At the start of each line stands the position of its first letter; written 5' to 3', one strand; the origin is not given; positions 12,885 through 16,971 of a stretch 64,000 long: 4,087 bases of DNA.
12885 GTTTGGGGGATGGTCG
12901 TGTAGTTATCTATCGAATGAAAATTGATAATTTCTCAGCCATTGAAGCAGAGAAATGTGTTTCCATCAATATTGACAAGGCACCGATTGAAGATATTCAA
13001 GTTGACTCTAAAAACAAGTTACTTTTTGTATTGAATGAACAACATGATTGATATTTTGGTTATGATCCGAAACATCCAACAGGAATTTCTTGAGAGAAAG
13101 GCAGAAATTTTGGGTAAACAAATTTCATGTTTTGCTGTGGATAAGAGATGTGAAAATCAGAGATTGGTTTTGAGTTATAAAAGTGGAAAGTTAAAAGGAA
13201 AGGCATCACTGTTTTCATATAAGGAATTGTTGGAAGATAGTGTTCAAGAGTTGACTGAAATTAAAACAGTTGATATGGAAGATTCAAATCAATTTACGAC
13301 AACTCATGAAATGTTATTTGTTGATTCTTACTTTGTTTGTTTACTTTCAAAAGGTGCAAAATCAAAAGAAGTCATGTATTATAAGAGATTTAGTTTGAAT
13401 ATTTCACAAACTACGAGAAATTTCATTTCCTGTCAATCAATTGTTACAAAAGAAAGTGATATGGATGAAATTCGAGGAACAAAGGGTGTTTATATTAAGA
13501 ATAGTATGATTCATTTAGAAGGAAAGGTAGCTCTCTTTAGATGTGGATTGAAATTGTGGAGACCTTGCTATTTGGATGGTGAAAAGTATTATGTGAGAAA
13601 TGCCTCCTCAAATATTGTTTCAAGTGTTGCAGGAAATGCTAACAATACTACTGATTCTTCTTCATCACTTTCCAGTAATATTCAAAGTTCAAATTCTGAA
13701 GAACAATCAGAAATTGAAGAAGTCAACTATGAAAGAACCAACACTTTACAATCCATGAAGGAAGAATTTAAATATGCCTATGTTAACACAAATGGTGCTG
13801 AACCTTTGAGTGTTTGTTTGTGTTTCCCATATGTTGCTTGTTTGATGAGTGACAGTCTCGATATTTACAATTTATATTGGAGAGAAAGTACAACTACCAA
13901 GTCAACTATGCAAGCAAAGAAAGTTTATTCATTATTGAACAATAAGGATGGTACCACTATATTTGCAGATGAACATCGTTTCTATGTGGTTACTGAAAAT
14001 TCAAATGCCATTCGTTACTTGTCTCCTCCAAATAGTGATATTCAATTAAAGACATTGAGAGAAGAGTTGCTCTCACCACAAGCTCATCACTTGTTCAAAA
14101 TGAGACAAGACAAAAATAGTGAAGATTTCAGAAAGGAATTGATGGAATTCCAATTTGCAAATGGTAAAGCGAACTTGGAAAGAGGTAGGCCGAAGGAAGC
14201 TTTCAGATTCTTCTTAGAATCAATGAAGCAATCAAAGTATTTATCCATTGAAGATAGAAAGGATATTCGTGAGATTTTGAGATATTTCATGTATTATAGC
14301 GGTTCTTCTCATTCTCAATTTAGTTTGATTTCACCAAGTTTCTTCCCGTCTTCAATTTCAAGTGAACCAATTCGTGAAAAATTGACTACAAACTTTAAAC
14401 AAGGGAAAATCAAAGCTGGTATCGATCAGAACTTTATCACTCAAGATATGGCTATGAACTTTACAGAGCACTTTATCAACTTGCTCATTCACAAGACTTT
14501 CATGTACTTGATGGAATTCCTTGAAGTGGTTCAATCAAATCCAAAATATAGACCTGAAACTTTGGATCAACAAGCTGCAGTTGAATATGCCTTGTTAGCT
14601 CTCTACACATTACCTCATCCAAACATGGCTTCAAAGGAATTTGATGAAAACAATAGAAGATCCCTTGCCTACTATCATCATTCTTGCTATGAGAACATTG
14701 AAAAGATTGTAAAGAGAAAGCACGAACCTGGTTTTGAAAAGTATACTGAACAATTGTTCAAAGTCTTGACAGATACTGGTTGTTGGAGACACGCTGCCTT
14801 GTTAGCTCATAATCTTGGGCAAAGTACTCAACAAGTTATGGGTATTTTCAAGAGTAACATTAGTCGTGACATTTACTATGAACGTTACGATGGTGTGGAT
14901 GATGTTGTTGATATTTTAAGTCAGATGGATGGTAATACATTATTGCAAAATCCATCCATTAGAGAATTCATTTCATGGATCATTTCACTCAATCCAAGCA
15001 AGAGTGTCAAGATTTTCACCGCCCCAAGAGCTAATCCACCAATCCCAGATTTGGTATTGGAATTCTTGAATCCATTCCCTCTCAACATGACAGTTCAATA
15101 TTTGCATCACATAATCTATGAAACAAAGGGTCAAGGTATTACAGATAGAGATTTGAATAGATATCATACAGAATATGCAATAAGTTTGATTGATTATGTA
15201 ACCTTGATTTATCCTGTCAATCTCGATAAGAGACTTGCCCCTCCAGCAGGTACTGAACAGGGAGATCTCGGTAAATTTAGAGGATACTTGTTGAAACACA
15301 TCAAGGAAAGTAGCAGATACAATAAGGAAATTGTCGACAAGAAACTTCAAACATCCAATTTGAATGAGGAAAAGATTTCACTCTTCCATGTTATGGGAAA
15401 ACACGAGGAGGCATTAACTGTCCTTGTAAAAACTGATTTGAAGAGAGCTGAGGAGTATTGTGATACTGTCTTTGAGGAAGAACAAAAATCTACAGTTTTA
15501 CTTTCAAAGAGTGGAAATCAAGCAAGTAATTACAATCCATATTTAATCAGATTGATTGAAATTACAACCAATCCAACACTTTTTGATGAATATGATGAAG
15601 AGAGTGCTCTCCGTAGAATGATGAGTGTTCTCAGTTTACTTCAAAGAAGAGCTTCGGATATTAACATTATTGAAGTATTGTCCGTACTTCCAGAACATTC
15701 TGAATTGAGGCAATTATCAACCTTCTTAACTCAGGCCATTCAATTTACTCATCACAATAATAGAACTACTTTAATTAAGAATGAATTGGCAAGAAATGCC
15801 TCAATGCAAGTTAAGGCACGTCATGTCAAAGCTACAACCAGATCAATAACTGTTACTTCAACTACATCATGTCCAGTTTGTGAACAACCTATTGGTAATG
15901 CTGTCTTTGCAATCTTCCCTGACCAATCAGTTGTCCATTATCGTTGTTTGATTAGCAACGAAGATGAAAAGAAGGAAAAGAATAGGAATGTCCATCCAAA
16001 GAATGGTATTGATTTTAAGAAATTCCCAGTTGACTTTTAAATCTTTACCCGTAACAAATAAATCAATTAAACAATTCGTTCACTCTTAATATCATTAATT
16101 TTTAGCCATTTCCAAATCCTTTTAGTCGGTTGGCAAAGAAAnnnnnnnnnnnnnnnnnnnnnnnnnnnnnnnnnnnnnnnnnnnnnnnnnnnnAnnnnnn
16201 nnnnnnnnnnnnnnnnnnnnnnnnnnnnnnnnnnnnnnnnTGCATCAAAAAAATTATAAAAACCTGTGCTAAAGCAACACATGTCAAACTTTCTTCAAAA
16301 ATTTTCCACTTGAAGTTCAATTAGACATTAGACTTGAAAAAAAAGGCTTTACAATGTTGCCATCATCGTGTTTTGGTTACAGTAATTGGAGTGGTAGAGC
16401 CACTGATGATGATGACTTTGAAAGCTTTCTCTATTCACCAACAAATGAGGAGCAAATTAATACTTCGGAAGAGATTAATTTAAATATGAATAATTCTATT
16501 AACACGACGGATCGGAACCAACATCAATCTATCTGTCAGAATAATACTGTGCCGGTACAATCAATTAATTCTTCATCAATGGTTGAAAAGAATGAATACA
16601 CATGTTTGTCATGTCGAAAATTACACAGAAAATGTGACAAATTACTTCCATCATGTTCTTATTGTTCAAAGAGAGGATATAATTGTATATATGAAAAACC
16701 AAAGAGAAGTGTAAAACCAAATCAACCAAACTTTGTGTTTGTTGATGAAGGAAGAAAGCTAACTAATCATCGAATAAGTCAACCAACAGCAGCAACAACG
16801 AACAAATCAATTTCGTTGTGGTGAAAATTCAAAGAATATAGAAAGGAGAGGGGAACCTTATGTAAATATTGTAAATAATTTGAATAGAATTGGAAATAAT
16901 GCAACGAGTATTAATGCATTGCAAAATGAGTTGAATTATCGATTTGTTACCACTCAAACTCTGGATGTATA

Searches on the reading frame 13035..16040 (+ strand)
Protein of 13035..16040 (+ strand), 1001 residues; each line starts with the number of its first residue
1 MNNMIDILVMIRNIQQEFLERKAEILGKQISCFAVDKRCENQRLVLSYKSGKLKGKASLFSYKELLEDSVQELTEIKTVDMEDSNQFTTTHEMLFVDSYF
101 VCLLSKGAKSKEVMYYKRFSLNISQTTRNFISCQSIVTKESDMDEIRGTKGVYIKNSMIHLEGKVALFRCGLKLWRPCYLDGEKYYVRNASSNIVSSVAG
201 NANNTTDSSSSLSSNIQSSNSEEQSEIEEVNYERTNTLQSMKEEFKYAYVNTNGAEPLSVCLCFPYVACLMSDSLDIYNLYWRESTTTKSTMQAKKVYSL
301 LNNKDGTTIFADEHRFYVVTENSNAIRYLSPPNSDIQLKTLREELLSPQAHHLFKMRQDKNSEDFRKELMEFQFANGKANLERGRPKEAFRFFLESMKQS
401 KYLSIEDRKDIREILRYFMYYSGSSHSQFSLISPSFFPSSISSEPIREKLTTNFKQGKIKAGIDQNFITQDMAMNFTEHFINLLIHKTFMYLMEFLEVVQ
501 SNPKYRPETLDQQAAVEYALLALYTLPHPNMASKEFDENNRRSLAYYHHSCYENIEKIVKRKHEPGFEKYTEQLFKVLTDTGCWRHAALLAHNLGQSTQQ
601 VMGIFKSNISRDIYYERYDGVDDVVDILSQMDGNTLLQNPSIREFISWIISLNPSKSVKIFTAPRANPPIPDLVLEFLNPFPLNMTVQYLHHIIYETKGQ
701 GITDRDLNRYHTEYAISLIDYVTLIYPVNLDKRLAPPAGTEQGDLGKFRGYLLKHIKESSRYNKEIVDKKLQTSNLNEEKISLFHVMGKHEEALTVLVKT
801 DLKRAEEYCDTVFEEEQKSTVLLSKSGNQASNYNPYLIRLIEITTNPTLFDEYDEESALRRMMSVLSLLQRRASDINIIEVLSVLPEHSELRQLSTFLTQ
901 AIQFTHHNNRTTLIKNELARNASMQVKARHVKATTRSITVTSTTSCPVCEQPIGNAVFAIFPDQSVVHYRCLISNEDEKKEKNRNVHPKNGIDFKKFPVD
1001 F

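Call 13: search_protein_families(library=pfam, proteins=[window:13035-16040:+], max_evalue=0.01)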
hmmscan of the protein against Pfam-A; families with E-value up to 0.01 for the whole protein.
window:13035-16040:+ (1001 aa): 2 families
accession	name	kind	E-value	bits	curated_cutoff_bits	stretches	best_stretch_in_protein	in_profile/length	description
PF10367.15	zf-Vps39_C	-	2.8e-12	46.4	24.7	1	936-972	2-38/41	Vacuolar sorting protein 39 C-terminal zinc finger domain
PF09943.14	DUF2175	-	0.0065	17.1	25.1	0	945-984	4-43/98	Uncharacterized protein conserved in archaea (DUF2175)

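Call 15: find_encoding_contigs(protein=window:13035-16040:+, flank=10000, max_places=6)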
Protein window:13035-16040:+ (1001 aa): no gene with exactly this product is on record in the collection.

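Call 16: find_homologous_proteins(query=window:13035-16040:+, max_evalue=1e-20)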
Query window:13035-16040:+ (1001 aa): 5 proteins with E <= 1e-20 among 7677 candidates.
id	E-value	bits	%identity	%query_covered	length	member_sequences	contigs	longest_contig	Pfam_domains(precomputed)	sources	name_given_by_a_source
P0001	0.0e+0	2254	100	100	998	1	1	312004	PF10367.16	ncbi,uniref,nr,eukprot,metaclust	ncbi:vacuolar protein sorting 39 [Naegleria gruberi]|uniref:Vacuolar protein sorting 39 n=1 Tax=Naeg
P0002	0.0e+0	1888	80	99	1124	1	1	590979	PF10367.16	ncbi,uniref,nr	ncbi:hypothetical protein C9374_006394 [Naegleria lovaniensis]|uniref:Vacuolar sorting protein 39/Tr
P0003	0.0e+0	1871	79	99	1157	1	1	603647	PF10367.16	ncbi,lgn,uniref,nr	ncbi:hypothetical protein FDP41_004798 [Naegleria fowleri]|uniref:Vacuolar sorting protein 39/Transf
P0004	0.0e+0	1857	82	99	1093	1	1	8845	PF10367.16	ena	-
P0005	0.0e+0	1381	65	87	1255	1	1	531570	PF10367.16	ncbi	ncbi:hypothetical protein ABK040_000363 [Willaertia magna]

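Call 17: find_encoding_contigs(protein=P0002, flank=10000, max_places=3)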
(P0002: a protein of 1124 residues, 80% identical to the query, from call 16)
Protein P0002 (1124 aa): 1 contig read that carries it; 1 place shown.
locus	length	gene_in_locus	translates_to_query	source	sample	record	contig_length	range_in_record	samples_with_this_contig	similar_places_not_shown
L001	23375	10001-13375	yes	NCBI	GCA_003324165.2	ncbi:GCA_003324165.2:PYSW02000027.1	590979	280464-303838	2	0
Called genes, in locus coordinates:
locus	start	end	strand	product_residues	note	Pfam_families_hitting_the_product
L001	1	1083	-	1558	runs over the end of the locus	-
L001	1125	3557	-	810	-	-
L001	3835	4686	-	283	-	-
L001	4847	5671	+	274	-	-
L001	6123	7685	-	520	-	PF00118:Cpn60_TCP1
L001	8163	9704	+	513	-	PF00106:adh_short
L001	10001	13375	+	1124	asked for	PF10367:zf-Vps39_C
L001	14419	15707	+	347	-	-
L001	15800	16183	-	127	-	-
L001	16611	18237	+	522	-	PF03159:XRN_N, PF17846:XRN_M (faint)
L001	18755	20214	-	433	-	-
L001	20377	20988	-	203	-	-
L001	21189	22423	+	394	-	PF03747:ADP_ribosyl_GH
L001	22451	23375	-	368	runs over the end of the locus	PF00615:RGS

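Call 18: find_encoding_contigs(protein=P0003, flank=10000, max_places=3)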
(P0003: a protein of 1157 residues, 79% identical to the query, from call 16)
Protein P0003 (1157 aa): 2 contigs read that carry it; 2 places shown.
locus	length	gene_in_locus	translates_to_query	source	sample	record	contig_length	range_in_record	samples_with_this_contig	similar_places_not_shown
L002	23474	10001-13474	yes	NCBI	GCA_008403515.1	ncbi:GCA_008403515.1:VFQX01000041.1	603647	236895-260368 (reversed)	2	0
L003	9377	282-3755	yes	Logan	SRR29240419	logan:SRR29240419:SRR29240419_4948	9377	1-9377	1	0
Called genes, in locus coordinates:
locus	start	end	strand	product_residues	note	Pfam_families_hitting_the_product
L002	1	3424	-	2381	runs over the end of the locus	-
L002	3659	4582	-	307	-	-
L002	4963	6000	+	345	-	PF10190:TMEM170A_B (weak)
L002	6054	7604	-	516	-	PF00118:Cpn60_TCP1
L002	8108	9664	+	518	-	PF00106:adh_short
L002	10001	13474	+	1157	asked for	PF10367:zf-Vps39_C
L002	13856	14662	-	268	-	-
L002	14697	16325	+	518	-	PF03159:XRN_N, PF17846:XRN_M (faint)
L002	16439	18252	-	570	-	-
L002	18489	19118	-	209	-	-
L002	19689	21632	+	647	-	PF00852:Glyco_transf_10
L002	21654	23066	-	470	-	PF00615:RGS (faint)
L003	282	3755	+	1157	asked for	PF10367:zf-Vps39_C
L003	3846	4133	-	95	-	-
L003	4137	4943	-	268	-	-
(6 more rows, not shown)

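Call 19: find_encoding_contigs(protein=P0001, flank=10000, max_places=3)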
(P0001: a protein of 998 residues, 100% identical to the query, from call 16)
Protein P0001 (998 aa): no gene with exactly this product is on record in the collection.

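Call 28: find_encoding_contigs(protein=P0004, flank=10000, max_places=6)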
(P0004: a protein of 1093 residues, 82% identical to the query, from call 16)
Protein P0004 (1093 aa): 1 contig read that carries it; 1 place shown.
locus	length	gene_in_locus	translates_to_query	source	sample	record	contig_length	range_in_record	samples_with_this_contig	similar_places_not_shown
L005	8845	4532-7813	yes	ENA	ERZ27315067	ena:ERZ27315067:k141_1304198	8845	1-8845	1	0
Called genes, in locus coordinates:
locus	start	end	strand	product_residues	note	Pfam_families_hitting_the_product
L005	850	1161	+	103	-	-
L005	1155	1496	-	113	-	PF00079:Serpin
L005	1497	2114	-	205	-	-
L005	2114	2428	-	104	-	-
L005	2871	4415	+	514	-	PF00106:adh_short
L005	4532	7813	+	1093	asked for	PF10367:zf-Vps39_C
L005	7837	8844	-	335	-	?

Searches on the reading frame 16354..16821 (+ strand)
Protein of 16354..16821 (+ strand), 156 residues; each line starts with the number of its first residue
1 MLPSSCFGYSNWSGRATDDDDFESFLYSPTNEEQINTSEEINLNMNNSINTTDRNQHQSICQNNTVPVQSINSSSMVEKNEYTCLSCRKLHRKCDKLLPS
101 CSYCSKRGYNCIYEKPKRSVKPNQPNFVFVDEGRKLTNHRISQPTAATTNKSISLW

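Call 37: search_protein_families(library=pfam, proteins=[P0006], max_evalue=5)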
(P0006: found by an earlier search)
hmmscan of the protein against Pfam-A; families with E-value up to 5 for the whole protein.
P0006 (203 aa): 2 families
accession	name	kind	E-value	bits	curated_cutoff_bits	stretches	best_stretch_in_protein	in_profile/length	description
PF07346.16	DUF1477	-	0.059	14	27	1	112-162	32-68/115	Protein of unknown function (DUF1477)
PF10796.14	Anti-adapt_IraP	-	0.19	12.9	23.2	1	72-115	39-83/86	Sigma-S stabilisation anti-adaptor protein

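Call 78: search_protein_families(library=pfam, proteins=[P0009], max_evalue=1)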
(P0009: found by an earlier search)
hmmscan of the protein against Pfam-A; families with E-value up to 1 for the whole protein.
P0009 (314 aa): 3 families
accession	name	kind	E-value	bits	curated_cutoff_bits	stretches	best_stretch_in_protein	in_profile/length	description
PF24817.1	WD40_WDHD1_1st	-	0.036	13.7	109.9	1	154-249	84-181/291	WDHD1 first WD40 domain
PF10282.15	Lactonase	-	0.1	12.2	21.7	1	247-314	245-319/344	Lactonase, 7-bladed beta-propeller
PF22701.2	Mala_s_1-like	-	0.14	12.4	27.5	0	172-250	106-181/195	Mal s 1 allergenic protein-like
